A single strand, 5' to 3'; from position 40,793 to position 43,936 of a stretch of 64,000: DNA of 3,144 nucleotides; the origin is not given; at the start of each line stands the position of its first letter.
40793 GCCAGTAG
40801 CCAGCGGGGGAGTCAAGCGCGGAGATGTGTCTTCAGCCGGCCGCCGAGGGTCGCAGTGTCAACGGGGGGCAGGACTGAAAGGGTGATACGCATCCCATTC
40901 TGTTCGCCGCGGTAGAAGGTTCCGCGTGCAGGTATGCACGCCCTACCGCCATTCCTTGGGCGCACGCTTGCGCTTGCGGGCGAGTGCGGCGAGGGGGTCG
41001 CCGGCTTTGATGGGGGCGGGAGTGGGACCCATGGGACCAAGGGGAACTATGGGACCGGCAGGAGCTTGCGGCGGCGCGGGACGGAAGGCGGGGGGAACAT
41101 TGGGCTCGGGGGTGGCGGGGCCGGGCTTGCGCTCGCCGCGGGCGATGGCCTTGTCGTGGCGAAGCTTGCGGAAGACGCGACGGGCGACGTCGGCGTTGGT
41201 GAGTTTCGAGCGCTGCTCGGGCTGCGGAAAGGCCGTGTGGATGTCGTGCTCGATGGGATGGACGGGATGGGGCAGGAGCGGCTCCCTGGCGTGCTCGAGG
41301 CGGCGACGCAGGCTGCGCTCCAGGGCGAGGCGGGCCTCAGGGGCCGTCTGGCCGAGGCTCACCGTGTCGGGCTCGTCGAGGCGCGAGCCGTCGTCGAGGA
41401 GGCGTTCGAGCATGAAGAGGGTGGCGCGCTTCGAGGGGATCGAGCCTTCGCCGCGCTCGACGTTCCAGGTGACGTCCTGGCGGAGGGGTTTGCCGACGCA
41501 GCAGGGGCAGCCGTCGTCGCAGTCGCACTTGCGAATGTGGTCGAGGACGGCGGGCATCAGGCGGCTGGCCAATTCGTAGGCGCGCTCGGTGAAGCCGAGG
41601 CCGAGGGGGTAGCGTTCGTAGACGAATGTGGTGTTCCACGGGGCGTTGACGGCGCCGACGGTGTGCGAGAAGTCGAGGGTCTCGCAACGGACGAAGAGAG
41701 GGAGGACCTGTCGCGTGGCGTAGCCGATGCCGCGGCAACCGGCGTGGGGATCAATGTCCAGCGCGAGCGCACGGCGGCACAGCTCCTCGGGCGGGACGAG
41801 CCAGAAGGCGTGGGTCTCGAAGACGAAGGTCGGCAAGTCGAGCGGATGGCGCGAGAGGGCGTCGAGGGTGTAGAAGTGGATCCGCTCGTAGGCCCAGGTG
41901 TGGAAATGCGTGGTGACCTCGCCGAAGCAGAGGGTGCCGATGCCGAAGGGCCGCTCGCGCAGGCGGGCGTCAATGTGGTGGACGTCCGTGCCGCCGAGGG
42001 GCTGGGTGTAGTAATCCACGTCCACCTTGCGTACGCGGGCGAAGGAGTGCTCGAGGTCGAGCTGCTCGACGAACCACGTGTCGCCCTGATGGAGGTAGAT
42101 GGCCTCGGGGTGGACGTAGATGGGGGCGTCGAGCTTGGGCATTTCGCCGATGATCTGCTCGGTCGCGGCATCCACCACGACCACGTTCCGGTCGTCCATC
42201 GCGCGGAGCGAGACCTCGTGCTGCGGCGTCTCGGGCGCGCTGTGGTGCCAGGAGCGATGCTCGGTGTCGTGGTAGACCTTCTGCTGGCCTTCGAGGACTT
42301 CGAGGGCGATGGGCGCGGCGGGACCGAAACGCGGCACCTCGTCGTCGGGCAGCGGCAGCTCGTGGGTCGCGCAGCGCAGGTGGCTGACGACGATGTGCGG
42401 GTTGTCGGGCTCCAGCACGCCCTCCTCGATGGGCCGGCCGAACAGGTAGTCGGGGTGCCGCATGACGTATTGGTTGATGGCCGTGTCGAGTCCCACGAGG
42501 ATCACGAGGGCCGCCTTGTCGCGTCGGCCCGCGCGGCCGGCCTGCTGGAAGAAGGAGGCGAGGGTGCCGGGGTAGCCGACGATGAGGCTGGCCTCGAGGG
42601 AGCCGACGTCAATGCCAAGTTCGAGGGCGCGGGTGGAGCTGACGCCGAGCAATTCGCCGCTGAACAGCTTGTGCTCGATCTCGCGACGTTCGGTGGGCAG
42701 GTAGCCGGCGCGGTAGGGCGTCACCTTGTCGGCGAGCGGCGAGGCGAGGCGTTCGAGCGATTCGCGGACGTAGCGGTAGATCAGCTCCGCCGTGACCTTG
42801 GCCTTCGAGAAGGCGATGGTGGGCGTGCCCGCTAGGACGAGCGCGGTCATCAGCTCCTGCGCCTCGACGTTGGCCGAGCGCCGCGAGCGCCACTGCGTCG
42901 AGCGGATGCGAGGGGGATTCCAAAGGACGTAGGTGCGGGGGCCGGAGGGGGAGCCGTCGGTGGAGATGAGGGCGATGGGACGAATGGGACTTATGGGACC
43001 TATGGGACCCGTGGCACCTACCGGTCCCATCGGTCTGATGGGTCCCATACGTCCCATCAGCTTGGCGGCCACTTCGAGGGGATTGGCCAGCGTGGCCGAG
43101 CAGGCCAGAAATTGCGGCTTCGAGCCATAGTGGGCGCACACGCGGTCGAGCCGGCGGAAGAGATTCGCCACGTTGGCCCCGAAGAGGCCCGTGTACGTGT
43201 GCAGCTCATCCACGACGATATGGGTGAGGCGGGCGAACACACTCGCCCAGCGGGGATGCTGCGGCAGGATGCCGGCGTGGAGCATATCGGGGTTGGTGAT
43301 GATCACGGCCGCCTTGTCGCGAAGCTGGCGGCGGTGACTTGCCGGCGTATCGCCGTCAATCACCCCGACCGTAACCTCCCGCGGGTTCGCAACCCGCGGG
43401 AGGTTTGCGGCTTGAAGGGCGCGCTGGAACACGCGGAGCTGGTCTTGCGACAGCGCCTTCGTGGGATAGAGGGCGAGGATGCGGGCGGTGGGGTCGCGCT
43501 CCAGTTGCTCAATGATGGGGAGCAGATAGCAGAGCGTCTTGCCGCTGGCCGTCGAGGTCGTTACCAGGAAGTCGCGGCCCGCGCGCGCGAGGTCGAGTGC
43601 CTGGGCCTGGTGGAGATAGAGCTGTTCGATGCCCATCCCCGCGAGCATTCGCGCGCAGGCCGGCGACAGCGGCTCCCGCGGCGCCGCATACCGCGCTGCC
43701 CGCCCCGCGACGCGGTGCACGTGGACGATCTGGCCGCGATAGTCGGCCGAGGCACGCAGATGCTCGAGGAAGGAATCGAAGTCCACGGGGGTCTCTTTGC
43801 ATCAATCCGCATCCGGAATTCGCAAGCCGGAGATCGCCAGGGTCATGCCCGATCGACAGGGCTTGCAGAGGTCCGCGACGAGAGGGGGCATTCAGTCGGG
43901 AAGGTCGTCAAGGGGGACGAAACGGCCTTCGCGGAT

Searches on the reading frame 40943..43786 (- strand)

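Call 9: search_protein_families(library=pfam, proteins=[window:40943-43786:-], max_evalue=0.001)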
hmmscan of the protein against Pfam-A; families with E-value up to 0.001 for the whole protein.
window:40943-43786:- (947 aa): 5 families
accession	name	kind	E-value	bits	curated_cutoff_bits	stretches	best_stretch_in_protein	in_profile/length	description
PF00270.35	DEAD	-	8.8e-30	104.1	26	1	59-235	3-162/167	DEAD/DEAH box helicase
PF09369.15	MZB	-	2.8e-13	50.8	24.2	1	689-764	3-80/80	MrfA Zn-binding domain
PF00271.37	Helicase_C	-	1.2e-08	35.6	23.5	1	318-422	13-109/110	Helicase conserved C-terminal domain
PF22982.3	WHD_HRQ1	-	4.5e-08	34.5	27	1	459-529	2-69/70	ATP-dependent helicase HRQ1, winged helix domain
PF04851.21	ResIII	-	4.9e-05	23.7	22.5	1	59-210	7-150/164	Type III restriction enzyme, res subunit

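Call 68: search_protein_families(library=padloc, proteins=[window:40943-43786:-], max_evalue=0.001)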
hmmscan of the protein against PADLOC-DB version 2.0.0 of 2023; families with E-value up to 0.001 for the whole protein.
window:40943-43786:- (947 aa): 45 families (the best 25 are shown)
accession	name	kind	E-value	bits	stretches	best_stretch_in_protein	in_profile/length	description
PDLC03960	SngC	-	2.8e-34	116.9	1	52-426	21-366/720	-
PDLC02503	BrxHI|BrxHII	-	2.5e-29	100.1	1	50-425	19-345/698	BrxHI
PDLC00013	DruE1|DruE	-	5e-28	95.6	2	55-124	91-171/1776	SNF2 family N-terminal domain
PDLC00037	DruE3|DruE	-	5.8e-27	91.9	2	55-243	101-309/2055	SNF2 family N-terminal domain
PDLC00035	DruE3|DruE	-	9.2e-24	81.2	2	55-243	102-309/1460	SNF2 family N-terminal domain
PDLC00051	DruE4|DruE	-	1.4e-22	77.1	3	52-97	89-135/1829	SNF2 family N-terminal domain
PDLC00036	DruE3|DruE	-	5.9e-21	71.3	2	57-235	94-287/2023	SNF2 family N-terminal domain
PDLC02896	DpdJ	-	9.4e-20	67.9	2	73-155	183-272/1487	DpdJ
PDLC02501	BrxHI|BrxHII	-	1.2e-19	67.9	2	56-245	24-207/925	BrxHI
PDLC00015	DruE2|DruE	-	1.4e-19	67.4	2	54-96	95-138/1887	SNF2 family N-terminal domain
PDLC00014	DruE2|DruE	-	9.1e-18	61.1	2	54-96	106-149/1928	SNF2 family N-terminal domain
PDLC03928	PsyrT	-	1.6e-16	57.8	2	335-442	245-357/689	-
PDLC02870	DpdF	-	3.3e-16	56.9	2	330-431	225-329/534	DpdF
PDLC02864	DpdF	-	1.4e-15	55.1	2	332-430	235-336/610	DpdF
PDLC02897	DpdJ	-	3.4e-15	52.9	1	60-421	104-450/1570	DpdJ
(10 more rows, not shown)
